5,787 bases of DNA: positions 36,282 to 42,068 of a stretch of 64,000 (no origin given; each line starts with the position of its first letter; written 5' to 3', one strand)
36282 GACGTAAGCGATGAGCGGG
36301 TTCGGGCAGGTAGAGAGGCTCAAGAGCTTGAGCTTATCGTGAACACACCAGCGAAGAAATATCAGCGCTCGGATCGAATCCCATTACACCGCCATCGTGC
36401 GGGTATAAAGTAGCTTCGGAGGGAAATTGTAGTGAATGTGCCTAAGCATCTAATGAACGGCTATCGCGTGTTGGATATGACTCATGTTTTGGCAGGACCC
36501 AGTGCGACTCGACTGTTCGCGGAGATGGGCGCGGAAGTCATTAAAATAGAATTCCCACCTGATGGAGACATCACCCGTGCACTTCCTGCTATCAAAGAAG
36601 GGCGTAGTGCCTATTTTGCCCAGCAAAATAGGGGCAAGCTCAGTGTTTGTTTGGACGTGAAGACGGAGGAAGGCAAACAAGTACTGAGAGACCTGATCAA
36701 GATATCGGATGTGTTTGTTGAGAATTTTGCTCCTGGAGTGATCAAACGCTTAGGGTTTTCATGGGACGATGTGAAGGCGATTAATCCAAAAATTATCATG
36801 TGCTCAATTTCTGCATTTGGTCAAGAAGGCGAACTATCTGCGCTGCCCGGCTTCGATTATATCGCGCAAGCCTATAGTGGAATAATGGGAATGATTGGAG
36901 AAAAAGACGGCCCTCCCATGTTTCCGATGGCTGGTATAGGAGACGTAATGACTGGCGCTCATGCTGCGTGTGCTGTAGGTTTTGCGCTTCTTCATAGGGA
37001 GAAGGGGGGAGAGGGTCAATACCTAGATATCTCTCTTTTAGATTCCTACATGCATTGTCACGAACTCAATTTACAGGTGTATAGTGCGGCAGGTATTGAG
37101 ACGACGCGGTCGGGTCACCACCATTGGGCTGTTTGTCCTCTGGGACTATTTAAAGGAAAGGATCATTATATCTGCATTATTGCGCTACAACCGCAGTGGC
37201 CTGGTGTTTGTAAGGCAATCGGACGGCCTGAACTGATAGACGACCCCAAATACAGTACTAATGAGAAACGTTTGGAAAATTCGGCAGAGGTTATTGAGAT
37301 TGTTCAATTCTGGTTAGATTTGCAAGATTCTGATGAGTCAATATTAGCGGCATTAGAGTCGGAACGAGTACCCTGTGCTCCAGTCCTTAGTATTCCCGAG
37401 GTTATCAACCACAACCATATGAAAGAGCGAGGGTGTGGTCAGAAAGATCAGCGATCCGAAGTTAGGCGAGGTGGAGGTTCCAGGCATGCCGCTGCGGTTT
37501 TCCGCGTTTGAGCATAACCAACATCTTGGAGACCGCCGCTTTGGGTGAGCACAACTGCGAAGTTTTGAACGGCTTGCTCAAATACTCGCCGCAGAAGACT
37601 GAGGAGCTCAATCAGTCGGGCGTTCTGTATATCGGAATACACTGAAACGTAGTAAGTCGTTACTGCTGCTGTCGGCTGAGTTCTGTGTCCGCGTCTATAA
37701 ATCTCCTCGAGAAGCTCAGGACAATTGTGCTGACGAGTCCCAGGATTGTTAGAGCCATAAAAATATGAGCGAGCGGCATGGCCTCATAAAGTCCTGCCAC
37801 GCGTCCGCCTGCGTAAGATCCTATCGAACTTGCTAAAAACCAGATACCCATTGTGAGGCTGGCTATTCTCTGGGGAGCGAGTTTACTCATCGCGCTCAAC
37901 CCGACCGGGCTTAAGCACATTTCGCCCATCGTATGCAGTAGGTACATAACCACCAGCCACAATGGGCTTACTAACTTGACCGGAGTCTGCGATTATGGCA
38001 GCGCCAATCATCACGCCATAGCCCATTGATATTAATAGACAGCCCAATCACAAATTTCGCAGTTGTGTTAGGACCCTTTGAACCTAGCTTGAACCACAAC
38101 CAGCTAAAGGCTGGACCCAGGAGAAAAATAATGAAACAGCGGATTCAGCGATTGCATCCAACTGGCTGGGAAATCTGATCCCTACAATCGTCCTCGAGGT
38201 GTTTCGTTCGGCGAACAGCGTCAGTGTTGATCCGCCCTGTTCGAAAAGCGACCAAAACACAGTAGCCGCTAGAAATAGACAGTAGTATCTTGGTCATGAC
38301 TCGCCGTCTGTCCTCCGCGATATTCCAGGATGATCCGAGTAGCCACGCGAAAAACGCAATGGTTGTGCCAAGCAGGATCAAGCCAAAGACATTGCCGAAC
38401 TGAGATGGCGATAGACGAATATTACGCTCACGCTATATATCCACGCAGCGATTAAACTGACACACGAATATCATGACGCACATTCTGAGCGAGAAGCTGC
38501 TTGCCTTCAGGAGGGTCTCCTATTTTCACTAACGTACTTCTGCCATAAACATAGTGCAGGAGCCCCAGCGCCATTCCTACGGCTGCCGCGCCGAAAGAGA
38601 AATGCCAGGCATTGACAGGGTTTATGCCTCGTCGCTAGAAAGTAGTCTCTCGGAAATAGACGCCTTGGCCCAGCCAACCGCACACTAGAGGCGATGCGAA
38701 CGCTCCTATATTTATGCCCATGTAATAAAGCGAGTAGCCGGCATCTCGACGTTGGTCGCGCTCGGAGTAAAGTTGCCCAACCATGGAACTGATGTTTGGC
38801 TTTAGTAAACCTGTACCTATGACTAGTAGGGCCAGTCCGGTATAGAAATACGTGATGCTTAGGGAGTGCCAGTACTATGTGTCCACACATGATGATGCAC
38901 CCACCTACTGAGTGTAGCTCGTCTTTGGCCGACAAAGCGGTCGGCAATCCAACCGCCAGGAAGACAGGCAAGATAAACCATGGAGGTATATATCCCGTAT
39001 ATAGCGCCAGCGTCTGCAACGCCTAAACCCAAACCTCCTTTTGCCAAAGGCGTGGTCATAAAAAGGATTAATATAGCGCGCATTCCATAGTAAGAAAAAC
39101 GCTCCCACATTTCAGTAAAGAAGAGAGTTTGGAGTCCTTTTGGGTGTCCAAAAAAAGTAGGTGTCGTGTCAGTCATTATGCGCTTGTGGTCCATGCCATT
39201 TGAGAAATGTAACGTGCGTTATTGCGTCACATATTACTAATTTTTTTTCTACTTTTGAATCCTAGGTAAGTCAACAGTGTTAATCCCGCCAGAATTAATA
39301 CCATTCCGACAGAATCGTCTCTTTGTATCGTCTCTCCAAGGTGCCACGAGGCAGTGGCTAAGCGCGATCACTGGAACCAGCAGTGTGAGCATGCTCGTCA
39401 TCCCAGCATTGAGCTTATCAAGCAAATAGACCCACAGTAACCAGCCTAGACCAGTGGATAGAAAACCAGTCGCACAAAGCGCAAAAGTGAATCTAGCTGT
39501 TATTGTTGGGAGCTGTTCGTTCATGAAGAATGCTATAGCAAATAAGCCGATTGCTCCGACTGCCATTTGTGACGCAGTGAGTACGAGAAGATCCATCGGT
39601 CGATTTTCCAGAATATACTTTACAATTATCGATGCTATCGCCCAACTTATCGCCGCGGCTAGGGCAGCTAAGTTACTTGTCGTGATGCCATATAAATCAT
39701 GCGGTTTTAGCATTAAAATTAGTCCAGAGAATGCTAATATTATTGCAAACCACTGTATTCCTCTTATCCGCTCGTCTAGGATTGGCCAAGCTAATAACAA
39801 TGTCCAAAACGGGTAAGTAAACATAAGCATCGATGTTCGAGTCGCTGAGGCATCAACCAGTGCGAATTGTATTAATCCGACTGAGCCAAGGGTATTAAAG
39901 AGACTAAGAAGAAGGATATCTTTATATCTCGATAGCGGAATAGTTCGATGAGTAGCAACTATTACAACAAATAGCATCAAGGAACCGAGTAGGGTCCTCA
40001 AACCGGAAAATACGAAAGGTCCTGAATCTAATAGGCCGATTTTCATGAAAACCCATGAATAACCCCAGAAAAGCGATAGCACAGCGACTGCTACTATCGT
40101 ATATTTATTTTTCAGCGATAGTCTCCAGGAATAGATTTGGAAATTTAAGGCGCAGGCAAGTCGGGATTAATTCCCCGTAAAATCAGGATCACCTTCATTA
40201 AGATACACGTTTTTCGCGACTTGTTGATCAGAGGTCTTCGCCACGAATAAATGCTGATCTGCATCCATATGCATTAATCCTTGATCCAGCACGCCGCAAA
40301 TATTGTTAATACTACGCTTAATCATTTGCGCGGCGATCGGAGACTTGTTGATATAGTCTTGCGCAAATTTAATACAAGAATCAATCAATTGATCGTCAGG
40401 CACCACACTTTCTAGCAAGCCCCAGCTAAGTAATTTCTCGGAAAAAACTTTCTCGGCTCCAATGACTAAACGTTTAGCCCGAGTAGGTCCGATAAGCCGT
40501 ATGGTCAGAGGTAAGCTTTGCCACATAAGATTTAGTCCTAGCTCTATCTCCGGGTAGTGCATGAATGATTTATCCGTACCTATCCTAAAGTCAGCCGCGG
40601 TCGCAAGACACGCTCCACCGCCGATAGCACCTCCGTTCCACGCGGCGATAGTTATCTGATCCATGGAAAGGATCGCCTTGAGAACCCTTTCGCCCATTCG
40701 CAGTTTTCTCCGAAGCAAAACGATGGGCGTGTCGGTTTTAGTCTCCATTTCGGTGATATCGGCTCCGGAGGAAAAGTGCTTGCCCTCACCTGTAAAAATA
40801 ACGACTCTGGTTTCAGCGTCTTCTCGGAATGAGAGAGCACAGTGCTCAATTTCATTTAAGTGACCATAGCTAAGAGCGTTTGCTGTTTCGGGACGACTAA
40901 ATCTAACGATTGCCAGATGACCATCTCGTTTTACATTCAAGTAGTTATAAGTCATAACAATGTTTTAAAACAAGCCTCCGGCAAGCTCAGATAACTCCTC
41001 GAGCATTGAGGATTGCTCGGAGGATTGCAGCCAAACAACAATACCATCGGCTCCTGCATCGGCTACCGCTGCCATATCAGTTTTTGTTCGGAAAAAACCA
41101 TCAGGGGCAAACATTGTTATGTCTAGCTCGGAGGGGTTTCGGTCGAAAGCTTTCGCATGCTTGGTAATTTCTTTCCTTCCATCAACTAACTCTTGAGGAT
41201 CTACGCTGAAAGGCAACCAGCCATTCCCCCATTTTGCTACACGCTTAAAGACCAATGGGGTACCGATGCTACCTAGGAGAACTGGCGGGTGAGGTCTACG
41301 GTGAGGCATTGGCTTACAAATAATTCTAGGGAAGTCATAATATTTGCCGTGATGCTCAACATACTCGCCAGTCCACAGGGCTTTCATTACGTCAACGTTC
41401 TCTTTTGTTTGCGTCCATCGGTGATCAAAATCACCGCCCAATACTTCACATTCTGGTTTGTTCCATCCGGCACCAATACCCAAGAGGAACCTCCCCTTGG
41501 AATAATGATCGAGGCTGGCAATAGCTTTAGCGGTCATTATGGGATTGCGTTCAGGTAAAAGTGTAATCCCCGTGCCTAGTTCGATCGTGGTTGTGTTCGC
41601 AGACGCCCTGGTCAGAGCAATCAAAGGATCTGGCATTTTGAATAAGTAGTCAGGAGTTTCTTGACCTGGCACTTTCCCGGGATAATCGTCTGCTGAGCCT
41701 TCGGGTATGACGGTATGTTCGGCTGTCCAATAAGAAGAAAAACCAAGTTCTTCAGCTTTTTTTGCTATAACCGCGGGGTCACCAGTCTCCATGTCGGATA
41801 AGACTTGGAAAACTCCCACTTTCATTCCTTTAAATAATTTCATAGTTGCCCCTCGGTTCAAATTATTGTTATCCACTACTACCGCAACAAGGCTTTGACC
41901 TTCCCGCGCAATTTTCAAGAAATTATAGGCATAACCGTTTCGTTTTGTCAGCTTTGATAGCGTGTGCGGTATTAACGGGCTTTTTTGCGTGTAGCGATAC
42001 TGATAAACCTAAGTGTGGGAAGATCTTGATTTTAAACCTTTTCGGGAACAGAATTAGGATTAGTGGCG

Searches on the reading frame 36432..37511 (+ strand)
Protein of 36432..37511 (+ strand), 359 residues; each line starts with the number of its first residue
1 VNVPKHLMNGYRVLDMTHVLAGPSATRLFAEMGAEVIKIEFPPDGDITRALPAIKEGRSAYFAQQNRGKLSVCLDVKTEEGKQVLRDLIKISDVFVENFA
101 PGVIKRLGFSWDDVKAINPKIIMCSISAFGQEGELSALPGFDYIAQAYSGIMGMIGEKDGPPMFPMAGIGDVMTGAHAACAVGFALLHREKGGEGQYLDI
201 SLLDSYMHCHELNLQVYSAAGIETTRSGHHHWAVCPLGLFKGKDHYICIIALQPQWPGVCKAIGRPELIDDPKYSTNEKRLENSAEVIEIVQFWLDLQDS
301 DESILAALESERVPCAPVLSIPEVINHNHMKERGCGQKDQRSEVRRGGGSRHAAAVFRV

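Call 3: search_protein_families(library=ncbifam, proteins=[window:36432-37511:+], max_evalue=0.001)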
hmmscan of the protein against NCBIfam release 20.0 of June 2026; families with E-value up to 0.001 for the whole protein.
window:36432-37511:+ (359 aa): 7 families
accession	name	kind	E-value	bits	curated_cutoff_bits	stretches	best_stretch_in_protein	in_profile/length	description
NF003809.0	PRK05398.1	subfamily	3.7e-80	269.5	442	2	8-208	5-206/416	formyl-CoA transferase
TIGR03253.1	oxalate_frc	equivalog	7.1e-77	258.9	504.2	2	8-207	4-204/416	formyl-CoA transferase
NF052585.1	SucGlutTfsCaiB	equivalog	1.3e-72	244.6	750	1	7-335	7-342/394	succinate--glutarate CoA-transferase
NF008511.0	PRK11430.1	equivalog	5e-71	239.8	522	1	5-331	7-333/381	CoA:oxalate CoA-transferase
NF041294.1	Scnl_mescCoAtase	equivalog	4e-70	236.9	700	1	10-334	6-335/381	succinyl-CoA:mesaconate CoA-transferase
NF002914.1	PRK03525.1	equivalog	1.4e-37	129.6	413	1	8-334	10-334/400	L-carnitine CoA-transferase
TIGR04253.1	mesacon_CoA_iso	equivalog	6.8e-12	45.1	725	1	7-321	2-321/403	2-methylfumaryl-CoA isomerase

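Call 4: search_protein_families(library=pfam, proteins=[window:36432-37511:+], max_evalue=0.001)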
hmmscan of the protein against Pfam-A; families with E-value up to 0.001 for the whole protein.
window:36432-37511:+ (359 aa): 1 family
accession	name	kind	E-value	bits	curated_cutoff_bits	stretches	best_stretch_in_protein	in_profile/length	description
PF02515.22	CoA_transf_3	-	5.3e-105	352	23.3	1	8-338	1-331/366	CoA-transferase family III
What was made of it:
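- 36432..37511 (+): Family III CoA-transferase, co-oriented 18 nt after fbiC and probably co-transcribed. It is 404 aa in relatives and truncated here by insertions. PF02515 (call 4).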

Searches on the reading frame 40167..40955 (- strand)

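Call 14: search_protein_families(library=ncbifam, proteins=[window:40167-40955:-], max_evalue=0.001)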
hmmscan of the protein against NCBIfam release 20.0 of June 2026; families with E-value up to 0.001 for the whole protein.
window:40167-40955:- (262 aa): 70 families (the best 25 are shown)
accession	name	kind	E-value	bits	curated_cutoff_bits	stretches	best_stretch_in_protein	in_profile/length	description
NF004475.0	PRK05809.1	subfamily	1.6e-40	139.2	394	1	1-259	1-257/260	short-chain-enoyl-CoA hydratase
NF051848.1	EnCoAHydtEchA19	equivalog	4.3e-38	131.3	400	1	7-261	3-257/258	enoyl-CoA hydratase EchA19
NF005073.0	PRK06495.1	subfamily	2.1e-37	128.8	296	1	4-261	4-256/257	enoyl-CoA hydratase/isomerase family protein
NF006699.0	PRK09245.1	subfamily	2.3e-37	128.7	354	1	4-261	3-265/266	crotonase/enoyl-CoA hydratase family protein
NF005802.0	PRK07657.1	equivalog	2.2e-35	122.5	363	1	11-260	11-258/260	enoyl-CoA hydratase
NF005803.0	PRK07658.1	equivalog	7.7e-35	120.5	313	1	4-261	2-256/257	enoyl-CoA hydratase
NF004796.0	PRK06144.1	subfamily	4.3e-33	114.9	272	1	5-261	9-261/262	enoyl-CoA hydratase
NF006007.0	PRK08138.1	subfamily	6.4e-32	110.9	355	1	11-261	15-260/261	enoyl-CoA hydratase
NF004634.0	PRK05980.1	equivalog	4.3e-31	108.2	375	1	8-254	7-255/263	crotonase/enoyl-CoA hydratase family protein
NF006107.0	PRK08258.1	equivalog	1.4e-30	106.6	330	1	5-262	18-277/277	enoyl-CoA hydratase family protein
NF004781.0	PRK06127.1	subfamily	2.2e-30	106.2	291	1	6-261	13-268/269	enoyl-CoA hydratase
NF006566.0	PRK09076.1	subfamily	4.5e-30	105.1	286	1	3-259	4-257/260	enoyl-CoA hydratase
NF005891.0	PRK07854.1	equivalog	1.5e-29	103.3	237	1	7-261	3-242/243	enoyl-CoA hydratase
NF005699.0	PRK07509.1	equivalog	4.1e-29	102.1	249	1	2-250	2-252/267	crotonase/enoyl-CoA hydratase family protein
NF004519.0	PRK05864.1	equivalog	1.9e-28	99.6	337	1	12-218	18-229/276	enoyl-CoA hydratase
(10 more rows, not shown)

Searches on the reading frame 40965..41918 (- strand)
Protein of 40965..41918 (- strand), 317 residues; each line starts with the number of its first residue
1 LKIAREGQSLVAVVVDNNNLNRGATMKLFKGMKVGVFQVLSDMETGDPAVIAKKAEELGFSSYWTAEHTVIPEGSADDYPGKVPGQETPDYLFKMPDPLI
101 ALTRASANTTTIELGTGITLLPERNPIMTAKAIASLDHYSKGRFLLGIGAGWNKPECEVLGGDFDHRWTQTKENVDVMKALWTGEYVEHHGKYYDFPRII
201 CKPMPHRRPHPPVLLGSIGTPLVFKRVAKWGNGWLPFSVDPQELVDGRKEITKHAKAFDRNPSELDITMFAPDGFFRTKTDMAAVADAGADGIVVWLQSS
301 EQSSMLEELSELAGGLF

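Call 14: search_protein_families(library=ncbifam, proteins=[window:40965-41918:-], max_evalue=0.001)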
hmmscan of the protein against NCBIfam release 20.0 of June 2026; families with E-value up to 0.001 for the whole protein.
window:40965-41918:- (317 aa): 33 families (the best 25 are shown)
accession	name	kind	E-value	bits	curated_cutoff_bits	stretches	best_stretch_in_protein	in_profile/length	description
TIGR03619.1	F420_Rv2161c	subfamily_domain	1.5e-66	224.5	166.9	1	51-296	3-246/247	TIGR03619 family F420-dependent LLM class oxidoreductase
TIGR03560.1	F420_Rv1855c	subfamily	5.7e-36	124.4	231.4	1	50-268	17-225/227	TIGR03560 family F420-dependent LLM class oxidoreductase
TIGR03571.1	lucif_BA3436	subfamily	3.3e-23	82.4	303.9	1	50-246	35-216/304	TIGR03571 family LLM class oxidoreductase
NF002619.0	PRK02271.1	equivalog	1.2e-21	77.4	276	1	97-272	41-212/329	5,10-methylenetetrahydromethanopterin reductase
TIGR03555.1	F420_mer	equivalog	2.4e-21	76.5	348.7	1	100-272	42-211/325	5,10-methylenetetrahydromethanopterin reductase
TIGR03621.1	F420_MSMEG_2516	subfamily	1.4e-19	70.3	213.15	1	89-222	34-162/295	TIGR03621 family F420-dependent LLM class oxidoreductase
TIGR03559.1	F420_Rv3520c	subfamily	1.6e-19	70.2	335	1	99-258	41-210/325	LLM class F420-dependent oxidoreductase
TIGR03854.1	F420_MSMEG_3544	hypoth_equivalog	2.7e-18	66.3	295.6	1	97-261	42-204/290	TIGR03854 family LLM class F420-dependent oxidoreductase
TIGR03617.1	F420_MSMEG_2256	subfamily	1.6e-17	63.4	278.15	1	97-265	20-195/318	TIGR03617 family F420-dependent LLM class oxidoreductase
TIGR04021.1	LLM_DMSO2_sfnG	equivalog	6.4e-17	61.9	382.95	1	125-261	89-227/350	dimethylsulfone monooxygenase SfnG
TIGR03564.1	F420_MSMEG_4879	subfamily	6.9e-17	61.9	234.25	1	97-244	25-170/265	TIGR03564 family F420-dependent LLM class oxidoreductase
TIGR04024.1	F420_NP1902A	hypoth_equivalog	8.9e-16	57.5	345.4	1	100-269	44-211/330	TIGR04024 family LLM class F420-dependent oxidoreductase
TIGR04027.1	LLM_KPN_01858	hypoth_equivalog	1.8e-15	56.7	412.9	1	95-191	51-147/326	putative FMN-dependent luciferase-like monooxygenase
TIGR04036.1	LLM_CE1758_fam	subfamily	3.1e-15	55.9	479.1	1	95-235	57-198/355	CE1758 family FMN-dependent luciferase-like monooxygenase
TIGR03857.1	F420_MSMEG_2249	hypoth_equivalog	3.4e-15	56.1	218.4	1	105-267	49-208/329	TIGR03857 family LLM class F420-dependent oxidoreductase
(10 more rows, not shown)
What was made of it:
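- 40965..41918 (-): LLM1: F420-dependent LLM-class oxidoreductase. TIGR03619 224.5 vs 166.9 (call 14).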

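Call 52: search_solved_structures(query=window:40965-41918:-, max_evalue=0.00001)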
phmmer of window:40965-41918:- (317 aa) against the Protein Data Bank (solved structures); distinct sequences matched with E-value up to 0.00001: 22.
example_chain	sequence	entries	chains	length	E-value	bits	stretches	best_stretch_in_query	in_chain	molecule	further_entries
7bip_A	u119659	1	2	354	2.2e-17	66.6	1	93-269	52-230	Luciferase-like monooxygenase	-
8qq8_A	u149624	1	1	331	2.4e-17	66.5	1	99-274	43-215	5,10-methylenetetrahydromethanopterin reductase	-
8qpl_A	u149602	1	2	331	2.4e-17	66.5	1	99-274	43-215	5,10-methylenetetrahydromethanopterin reductase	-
8qpm_A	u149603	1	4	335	2.5e-17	66.4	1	99-274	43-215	5,10-methylenetetrahydromethanopterin reductase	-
8cbb_A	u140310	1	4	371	1.9e-15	60.3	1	98-215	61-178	Alkanal monooxygenase alpha chain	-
1z69_A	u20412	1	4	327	2.1e-14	56.8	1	100-273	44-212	Coenzyme F420-dependent N(5),N(10)-methylenetetrahydromethanopterin reductase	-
3rao_A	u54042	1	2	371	3.3e-11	46.3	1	107-208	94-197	Putative Luciferase-like Monooxygenase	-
9fp4_A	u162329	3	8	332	1.1e-10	44.6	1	98-242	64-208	F420-dependent hydroxymycolic acid dehydrogenase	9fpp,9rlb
5lxe_A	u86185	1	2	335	1.3e-10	44.4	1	98-267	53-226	F420-dependent glucose-6-phosphate dehydrogenase 1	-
1f07_A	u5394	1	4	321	3.1e-10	43.1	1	105-288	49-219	COENZYME F420-DEPENDENT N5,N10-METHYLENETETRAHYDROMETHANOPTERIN REDUCTASE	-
1brl_A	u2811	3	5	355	1.3e-09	41.1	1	96-215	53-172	BACTERIAL LUCIFERASE | Alkanal monooxygenase alpha chain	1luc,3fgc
8k74_A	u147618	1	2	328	2.2e-09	40.3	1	95-193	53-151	Alkanal monooxygenase alpha chain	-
9hav_A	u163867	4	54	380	2.7e-09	40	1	106-261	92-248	Luciferase family protein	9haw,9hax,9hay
1ezw_A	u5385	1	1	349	3.4e-09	39.7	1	101-271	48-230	COENZYME F420-DEPENDENT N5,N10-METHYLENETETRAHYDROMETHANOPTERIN REDUCTASE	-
7oh2_A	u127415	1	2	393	5.3e-09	39.1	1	108-254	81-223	Alkanesulfonate monooxygenase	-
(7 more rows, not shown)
